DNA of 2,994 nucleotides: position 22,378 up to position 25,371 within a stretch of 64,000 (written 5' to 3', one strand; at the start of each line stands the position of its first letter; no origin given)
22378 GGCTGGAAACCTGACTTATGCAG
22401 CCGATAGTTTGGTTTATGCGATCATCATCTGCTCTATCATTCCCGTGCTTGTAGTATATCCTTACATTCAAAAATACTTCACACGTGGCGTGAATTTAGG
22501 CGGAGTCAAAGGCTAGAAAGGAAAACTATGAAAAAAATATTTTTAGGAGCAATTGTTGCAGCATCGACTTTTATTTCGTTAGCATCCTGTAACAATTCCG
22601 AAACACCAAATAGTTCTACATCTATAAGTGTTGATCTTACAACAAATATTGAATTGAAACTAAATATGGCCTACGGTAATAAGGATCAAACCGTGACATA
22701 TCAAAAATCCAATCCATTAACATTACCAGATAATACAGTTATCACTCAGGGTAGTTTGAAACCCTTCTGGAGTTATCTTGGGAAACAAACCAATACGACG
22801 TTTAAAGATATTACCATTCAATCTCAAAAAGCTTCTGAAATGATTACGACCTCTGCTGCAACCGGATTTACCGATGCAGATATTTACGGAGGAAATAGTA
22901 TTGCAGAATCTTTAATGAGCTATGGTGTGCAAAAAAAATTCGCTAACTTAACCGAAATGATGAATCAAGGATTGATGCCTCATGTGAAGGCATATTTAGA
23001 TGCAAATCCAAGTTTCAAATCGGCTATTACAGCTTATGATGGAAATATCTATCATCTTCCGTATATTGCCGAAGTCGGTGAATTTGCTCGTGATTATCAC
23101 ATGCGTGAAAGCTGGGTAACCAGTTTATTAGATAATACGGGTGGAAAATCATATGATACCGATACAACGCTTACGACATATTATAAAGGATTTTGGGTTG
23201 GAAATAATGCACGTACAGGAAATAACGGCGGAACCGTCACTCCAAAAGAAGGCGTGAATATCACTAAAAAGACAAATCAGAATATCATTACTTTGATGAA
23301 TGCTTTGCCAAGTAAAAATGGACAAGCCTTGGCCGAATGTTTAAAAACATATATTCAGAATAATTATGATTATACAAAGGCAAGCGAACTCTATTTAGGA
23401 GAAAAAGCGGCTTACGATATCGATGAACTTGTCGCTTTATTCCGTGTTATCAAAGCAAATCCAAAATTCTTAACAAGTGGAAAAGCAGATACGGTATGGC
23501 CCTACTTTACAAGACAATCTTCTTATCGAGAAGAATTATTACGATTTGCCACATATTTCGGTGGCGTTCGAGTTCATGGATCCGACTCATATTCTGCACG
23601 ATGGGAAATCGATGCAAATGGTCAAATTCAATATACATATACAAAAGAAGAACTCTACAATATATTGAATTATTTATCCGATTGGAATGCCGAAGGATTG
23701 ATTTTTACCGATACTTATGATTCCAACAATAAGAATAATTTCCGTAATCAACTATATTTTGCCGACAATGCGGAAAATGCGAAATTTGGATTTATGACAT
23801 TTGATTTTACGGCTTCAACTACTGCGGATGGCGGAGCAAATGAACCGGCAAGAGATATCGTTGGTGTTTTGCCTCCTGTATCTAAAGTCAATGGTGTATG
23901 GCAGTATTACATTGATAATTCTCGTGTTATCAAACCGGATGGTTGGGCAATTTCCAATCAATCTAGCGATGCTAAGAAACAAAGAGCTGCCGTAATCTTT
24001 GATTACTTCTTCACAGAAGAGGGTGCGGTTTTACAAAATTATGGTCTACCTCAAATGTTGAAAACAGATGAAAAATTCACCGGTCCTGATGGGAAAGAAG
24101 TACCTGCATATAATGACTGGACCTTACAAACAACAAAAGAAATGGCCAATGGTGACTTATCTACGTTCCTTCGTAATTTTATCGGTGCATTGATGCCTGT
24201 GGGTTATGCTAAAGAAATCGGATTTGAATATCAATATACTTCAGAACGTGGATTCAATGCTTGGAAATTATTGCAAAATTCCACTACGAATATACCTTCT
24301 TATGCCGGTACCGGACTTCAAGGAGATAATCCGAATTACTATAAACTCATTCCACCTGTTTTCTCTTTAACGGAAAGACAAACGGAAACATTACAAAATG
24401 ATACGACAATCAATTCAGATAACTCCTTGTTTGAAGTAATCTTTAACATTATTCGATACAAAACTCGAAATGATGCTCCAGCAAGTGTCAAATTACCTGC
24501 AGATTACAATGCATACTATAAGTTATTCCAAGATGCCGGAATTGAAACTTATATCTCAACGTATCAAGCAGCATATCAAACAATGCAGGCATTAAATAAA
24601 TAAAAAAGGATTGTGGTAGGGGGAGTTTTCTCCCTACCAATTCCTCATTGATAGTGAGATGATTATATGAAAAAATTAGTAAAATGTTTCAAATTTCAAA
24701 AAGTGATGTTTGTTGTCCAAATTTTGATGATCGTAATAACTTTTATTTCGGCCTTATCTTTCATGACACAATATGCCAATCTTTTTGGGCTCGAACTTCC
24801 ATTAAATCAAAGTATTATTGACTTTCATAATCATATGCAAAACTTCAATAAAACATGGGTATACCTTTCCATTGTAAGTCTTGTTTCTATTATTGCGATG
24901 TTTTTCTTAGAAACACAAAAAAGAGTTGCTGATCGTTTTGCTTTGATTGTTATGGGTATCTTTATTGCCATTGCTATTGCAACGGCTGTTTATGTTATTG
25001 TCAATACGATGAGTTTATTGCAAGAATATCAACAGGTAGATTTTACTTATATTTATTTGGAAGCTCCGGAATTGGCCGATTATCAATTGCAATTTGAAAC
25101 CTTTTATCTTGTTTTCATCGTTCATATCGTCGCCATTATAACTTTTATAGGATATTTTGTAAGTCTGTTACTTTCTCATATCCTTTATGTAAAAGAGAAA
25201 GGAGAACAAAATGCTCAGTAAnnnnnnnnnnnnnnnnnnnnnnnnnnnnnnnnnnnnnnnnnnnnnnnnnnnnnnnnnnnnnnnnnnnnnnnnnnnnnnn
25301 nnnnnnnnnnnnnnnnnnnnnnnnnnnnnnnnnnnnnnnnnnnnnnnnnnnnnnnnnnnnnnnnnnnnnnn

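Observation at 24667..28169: Four tightly packed unknown small membrane proteins bracketing the MsmK ATPase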

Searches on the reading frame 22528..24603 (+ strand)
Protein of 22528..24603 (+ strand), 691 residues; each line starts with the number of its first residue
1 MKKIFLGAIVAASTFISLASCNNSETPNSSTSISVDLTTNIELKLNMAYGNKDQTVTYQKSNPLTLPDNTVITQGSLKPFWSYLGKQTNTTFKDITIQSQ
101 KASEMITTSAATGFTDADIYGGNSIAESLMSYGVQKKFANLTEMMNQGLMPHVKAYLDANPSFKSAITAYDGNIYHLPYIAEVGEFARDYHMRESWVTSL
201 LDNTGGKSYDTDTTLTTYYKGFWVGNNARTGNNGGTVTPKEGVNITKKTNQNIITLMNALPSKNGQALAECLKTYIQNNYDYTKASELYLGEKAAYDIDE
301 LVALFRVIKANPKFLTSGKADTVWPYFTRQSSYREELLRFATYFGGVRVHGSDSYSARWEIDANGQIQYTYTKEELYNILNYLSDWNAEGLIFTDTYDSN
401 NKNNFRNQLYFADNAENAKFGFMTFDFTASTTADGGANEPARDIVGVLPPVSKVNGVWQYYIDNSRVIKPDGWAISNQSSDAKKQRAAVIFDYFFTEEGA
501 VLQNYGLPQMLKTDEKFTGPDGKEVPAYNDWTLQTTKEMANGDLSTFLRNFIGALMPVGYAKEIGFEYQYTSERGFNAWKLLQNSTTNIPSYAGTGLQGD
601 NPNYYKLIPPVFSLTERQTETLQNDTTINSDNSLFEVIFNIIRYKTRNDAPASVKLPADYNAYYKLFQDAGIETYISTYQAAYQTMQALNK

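Call 4: search_protein_families(library=pfam, proteins=[window:22528-24603:+], max_evalue=1)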
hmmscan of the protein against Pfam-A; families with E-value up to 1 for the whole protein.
window:22528-24603:+ (691 aa): 0 families

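Call 5: search_protein_families(library=ncbifam, proteins=[window:22528-24603:+], max_evalue=1)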
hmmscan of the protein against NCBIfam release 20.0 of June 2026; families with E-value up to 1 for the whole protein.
window:22528-24603:+ (691 aa): 1 family
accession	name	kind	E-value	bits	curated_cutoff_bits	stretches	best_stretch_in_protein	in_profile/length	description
NF050142.1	PG1828_fam_lipo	equivalog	4.6e-06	27.3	50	1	1-38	1-38/59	PG1828 family lipoprotein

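Call 109: search_solved_structures(query=window:22528-24603:+, max_evalue=0.01)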
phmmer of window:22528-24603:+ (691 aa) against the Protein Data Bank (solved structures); distinct sequences matched with E-value up to 0.01: 11.
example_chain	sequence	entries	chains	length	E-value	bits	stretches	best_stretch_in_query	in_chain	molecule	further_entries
1y3n_A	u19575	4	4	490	4.1e-32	114.6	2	293-605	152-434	AlgQ1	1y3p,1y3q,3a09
3vlu_A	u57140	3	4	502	5.1e-32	114.3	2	293-605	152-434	AlgQ1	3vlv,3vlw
1j1n_A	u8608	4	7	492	4.1e-31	111.3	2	293-582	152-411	AlgQ2 | Macromolecule-Binding Periplasmic Protein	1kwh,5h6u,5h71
4tqu_Q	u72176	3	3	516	5.3e-31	110.9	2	293-582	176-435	AlgQ2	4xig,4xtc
6jhx_A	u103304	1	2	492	2.9e-30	108.5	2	293-582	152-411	AlgQ2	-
5xs8_A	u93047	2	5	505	7.9e-11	44.3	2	290-580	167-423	Extracellular solute-binding protein family 1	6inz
5gx8_A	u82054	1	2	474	8.6e-11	44.2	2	290-580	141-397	Extracellular solute-binding protein family 1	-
5gub_A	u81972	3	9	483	8.8e-11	44.1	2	290-580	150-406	Extracellular solute-binding protein family 1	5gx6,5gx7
5g5z_A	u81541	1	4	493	2.3e-05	26.2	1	119-197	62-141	ABC TRANSPORTER, SUBSTRATE-BINDING PROTEIN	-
5g62_A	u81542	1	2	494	2.6e-05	26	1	119-197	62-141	ABC TRANSPORTER, SUBSTRATE-BINDING PROTEIN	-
5g5y_A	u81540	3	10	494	2.8e-05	25.9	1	119-197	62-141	ABC TRANSPORTER, SUBSTRATE-BINDING PROTEIN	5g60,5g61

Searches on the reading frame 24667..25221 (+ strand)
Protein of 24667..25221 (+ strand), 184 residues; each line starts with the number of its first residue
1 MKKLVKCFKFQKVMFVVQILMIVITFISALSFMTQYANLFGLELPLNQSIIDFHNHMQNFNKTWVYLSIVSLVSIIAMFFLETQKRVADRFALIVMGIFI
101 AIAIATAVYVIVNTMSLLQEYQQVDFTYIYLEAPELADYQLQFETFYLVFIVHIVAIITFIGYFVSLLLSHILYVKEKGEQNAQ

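Call 4: search_protein_families(library=pfam, proteins=[window:24667-25221:+], max_evalue=1)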
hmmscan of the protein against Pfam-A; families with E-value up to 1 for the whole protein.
window:24667-25221:+ (184 aa): 3 families
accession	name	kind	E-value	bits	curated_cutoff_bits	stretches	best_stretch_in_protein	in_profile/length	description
PF14023.12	Bestrophin-like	-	0.0049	16.9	32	1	63-111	169-214/232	Bestrophin-like domain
PF21600.2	ZSWIM1-3_helical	-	0.061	13.8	27.3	1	23-63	77-118/126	ZSWIM1/3, helical domain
PF02163.28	Peptidase_M50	-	0.42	10.4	27.2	1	82-133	70-106/221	Peptidase family M50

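Call 5: search_protein_families(library=ncbifam, proteins=[window:24667-25221:+], max_evalue=1)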
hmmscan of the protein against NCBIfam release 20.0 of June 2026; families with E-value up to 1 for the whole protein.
window:24667-25221:+ (184 aa): 3 families
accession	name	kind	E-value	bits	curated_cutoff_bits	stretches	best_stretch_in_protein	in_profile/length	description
TIGR04561.1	membra_charge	hypoth_equivalog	0.0064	16.7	30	1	138-183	9-51/82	TIGR04561 family membrane protein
NF001952.0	PRK00733.1-4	equivalog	0.068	11.1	912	1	69-166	283-379/782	sodium-translocating pyrophosphatase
NF042915.1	MAB_1171c_fam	subfamily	0.76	8.7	100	1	58-158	59-156/362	MAB_1171c family putative transporter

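Call 10: list_cluster_members(proteins=[window:24667-25221:+, window:25211-26008:+, window:27114-27635:+, window:27639-28169:+, window:20103-20657:+, window:26017-27111:+, window:22528-24603:+])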
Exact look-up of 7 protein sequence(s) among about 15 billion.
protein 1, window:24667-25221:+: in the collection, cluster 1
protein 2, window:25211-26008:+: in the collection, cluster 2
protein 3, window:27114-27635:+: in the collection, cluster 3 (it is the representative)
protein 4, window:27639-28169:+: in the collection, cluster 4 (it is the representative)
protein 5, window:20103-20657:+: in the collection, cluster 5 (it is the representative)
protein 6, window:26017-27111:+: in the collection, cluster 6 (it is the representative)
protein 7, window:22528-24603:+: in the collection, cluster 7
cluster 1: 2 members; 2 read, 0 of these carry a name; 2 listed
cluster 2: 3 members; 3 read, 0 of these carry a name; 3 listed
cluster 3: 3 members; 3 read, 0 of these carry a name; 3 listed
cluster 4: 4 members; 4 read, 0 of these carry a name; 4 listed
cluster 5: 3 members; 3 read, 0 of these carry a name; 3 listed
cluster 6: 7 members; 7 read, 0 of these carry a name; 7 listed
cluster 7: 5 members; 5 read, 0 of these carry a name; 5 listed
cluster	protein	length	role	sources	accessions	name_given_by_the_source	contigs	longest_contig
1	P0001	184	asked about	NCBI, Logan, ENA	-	-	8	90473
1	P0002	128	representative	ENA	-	-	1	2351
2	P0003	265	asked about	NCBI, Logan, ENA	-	-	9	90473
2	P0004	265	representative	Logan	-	-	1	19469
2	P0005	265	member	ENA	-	-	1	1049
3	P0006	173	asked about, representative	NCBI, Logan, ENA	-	-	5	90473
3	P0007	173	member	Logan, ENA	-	-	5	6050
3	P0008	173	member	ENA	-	-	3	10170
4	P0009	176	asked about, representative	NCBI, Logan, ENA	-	-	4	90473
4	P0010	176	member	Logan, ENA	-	-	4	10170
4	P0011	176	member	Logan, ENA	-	-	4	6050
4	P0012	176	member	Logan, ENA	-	-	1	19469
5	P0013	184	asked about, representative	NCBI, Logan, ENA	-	-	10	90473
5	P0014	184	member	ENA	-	-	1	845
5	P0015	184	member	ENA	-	-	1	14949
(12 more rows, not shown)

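Call 58: search_protein_families(library=pfam, alignment_id=A5, max_evalue=10)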
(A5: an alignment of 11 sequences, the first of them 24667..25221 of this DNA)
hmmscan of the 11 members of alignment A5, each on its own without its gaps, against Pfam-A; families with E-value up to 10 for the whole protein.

A. member 1, window:24667-25221:+ (184 aa): 5 families
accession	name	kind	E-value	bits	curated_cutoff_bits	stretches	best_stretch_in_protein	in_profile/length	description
PF14023.12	Bestrophin-like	-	0.0049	16.9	32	1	63-111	169-214/232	Bestrophin-like domain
PF21600.2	ZSWIM1-3_helical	-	0.061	13.8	27.3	1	23-63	77-118/126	ZSWIM1/3, helical domain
PF02163.28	Peptidase_M50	-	0.42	10.4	27.2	1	82-133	70-106/221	Peptidase family M50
PF02656.20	DUF202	-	1.6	9.7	23.4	1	71-115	17-63/68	Domain of unknown function (DUF202)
PF17319.7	DUF5362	-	8.3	6.8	25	1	1-29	65-93/94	Family of unknown function (DUF5362)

B. families by the number of members that match (of 11 scanned): 32 families (the first 25 are shown)
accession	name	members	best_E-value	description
PF14023.12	Bestrophin-like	3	0.0049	Bestrophin-like domain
PF13567.11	DUF4131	2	1.8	Domain of unknown function (DUF4131)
PF13273.12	DUF4064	2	4.1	Protein of unknown function (DUF4064)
PF09925.14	DUF2157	1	0.001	Predicted membrane protein (DUF2157)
PF19540.4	DUF6064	1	0.019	Family of unknown function (DUF6064)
PF15813.10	DUF4708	1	0.02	Domain of unknown function (DUF4708)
PF12192.13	CBP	1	0.021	Fungal calcium binding protein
PF14110.11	DUF4282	1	0.039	Domain of unknown function (DUF4282)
PF12089.13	DUF3566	1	0.051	Transmembrane domain of unknown function (DUF3566)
PF21525.2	Nlp36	1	0.052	Neuropeptide-like peptide 36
PF21600.2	ZSWIM1-3_helical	1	0.061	ZSWIM1/3, helical domain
PF14329.11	DUF4386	1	0.064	Domain of unknown function (DUF4386)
PF19545.4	DUF6069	1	0.09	Family of unknown function (DUF6069)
PF13779.11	DUF4175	1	0.11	Domain of unknown function (DUF4175)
PF07690.21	MFS_1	1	0.16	Major Facilitator Superfamily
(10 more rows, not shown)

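Call 62: search_solved_structures(query=A5, max_evalue=10)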
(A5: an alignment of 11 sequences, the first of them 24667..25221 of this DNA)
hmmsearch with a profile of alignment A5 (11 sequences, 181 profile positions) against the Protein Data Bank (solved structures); distinct sequences matched with E-value up to 10: 1.
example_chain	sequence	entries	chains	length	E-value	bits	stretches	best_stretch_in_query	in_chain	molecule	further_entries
12dr_A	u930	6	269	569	0.23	14.6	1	2-43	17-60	Flagellar M-ring protein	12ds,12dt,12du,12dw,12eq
